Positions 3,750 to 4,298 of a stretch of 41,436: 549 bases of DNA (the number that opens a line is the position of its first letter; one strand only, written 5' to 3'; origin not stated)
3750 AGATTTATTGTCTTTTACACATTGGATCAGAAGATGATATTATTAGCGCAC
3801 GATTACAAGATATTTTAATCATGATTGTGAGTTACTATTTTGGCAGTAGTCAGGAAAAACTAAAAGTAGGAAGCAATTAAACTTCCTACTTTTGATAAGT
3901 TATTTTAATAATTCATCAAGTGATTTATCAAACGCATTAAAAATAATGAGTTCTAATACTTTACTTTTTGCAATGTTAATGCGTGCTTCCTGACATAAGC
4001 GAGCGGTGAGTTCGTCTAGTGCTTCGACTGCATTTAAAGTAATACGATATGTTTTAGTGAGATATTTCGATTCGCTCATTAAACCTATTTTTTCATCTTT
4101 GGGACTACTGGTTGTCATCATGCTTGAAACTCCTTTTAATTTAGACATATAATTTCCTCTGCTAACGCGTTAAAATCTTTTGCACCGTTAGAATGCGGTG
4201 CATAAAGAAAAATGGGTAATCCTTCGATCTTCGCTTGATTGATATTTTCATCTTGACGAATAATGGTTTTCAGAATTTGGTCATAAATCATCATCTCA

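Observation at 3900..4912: ParA / RHH partition cassette with no integrase: a P22-like podovirus that probably persists as a plasmid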

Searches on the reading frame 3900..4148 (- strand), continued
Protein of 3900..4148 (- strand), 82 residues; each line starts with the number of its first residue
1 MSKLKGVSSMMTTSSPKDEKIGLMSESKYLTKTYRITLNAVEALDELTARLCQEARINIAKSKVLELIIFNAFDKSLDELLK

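Call 105: find_encoding_contigs(protein=P0199, flank=5000, max_places=3)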
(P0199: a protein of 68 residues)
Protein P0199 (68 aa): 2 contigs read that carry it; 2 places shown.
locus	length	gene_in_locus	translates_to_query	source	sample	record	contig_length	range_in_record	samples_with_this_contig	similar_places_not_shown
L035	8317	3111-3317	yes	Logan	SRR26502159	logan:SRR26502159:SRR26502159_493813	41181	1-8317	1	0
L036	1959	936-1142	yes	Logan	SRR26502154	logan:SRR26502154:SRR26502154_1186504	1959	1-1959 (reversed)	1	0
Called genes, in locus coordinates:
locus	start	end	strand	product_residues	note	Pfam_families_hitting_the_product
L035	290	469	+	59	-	-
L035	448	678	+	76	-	-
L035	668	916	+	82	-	-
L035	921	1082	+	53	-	-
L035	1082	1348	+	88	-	-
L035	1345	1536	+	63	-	-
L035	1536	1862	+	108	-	PF23864:DUF7222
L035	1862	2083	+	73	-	-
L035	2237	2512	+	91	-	-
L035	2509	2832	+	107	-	-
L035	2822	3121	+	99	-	-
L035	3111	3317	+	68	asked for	-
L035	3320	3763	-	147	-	-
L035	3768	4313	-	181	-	PF05838:Glyco_hydro_108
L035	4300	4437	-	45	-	-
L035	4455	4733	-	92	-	-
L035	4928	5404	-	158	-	-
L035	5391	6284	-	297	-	PF13730:HTH_36 (weak)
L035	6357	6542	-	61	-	PF12728:HTH_17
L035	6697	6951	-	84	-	-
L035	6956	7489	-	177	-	-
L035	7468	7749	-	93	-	-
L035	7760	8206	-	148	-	-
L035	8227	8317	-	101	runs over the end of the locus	-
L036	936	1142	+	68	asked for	-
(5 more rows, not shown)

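Call 107: find_encoding_contigs(protein=P0209, flank=4000, max_places=3)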
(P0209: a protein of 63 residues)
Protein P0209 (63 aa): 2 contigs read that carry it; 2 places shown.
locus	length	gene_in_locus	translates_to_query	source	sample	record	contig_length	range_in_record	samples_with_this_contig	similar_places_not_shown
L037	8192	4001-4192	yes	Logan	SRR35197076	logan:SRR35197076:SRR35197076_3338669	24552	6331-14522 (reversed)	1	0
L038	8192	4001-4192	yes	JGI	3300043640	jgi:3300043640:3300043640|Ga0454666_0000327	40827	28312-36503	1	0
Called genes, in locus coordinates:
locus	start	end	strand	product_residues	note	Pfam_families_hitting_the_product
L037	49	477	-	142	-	PF03592:Terminase_2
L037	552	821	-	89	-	-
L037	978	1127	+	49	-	-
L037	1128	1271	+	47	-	-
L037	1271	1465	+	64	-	-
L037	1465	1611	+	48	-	-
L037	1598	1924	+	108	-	PF23864:DUF7222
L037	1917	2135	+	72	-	-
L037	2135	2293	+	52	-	-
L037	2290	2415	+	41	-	-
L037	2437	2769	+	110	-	-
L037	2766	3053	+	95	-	-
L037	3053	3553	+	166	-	PF13356:Arm-DNA-bind_3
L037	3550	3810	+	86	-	-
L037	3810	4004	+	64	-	-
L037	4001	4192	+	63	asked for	-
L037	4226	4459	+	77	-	-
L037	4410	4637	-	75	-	-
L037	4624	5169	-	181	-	PF05838:Glyco_hydro_108, PF09374:PG_binding_3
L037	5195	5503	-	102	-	-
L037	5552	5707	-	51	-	-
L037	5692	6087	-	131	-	-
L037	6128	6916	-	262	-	-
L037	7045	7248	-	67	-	PF12728:HTH_17 (weak)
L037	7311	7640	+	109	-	-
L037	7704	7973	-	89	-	-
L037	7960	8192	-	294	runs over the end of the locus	-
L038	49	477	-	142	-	PF03592:Terminase_2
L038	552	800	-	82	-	-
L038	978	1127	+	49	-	-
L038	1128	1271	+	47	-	-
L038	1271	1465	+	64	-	-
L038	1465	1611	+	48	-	-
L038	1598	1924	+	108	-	PF23864:DUF7222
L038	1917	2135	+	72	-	-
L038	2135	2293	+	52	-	-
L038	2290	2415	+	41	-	-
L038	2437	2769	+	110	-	-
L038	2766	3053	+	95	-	-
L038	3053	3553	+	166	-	PF13356:Arm-DNA-bind_3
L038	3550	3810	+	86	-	-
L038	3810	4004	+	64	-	-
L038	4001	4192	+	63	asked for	-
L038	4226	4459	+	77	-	-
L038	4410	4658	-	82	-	-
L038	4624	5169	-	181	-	PF05838:Glyco_hydro_108, PF09374:PG_binding_3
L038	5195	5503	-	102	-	-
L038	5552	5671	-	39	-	-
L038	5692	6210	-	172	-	-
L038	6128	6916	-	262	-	-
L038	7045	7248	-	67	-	PF12728:HTH_17 (weak)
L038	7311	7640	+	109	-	-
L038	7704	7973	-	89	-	-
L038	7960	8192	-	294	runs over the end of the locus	-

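Call 108: find_encoding_contigs(protein=P0173, flank=4000, max_places=3)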
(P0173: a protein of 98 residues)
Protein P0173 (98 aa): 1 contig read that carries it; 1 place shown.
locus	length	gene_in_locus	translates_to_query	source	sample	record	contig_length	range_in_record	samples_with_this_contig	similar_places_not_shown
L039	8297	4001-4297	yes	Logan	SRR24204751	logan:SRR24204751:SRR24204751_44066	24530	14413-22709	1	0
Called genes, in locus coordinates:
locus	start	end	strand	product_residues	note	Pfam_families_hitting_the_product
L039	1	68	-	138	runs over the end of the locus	-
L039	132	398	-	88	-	PF05866:RusA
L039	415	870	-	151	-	-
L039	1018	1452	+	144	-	PF18847:LPD29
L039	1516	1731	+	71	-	-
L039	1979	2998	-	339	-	-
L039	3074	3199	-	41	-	-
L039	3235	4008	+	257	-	PF00142:Fer4_NifH (weak), PF01656:CbiA, PF02374:ArsA_ATPase, PF06564:CBP_BcsQ (weak), PF09140:MipZ (faint), PF10609:ParA, PF13614:AAA_31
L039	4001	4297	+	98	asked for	-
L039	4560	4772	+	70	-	-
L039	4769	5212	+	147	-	-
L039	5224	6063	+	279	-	PF09588:YqaJ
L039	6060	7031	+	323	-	PF03837:RecT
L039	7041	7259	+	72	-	-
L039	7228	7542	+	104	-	-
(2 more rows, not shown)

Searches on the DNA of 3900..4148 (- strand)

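Call 76: search_dna_similar(query=L030:1-20285:+, collection=phages, mode=near, max_rows=10)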
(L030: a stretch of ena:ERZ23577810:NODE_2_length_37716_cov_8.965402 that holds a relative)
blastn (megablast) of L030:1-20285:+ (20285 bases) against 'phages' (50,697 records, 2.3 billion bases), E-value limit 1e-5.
No match.

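Call 77: search_dna_similar(query=L030:1-20285:+, collection=plasmids, mode=near, max_rows=10)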
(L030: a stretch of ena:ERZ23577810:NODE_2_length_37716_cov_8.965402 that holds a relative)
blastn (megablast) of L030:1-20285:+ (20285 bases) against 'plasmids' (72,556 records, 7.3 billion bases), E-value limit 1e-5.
No match.
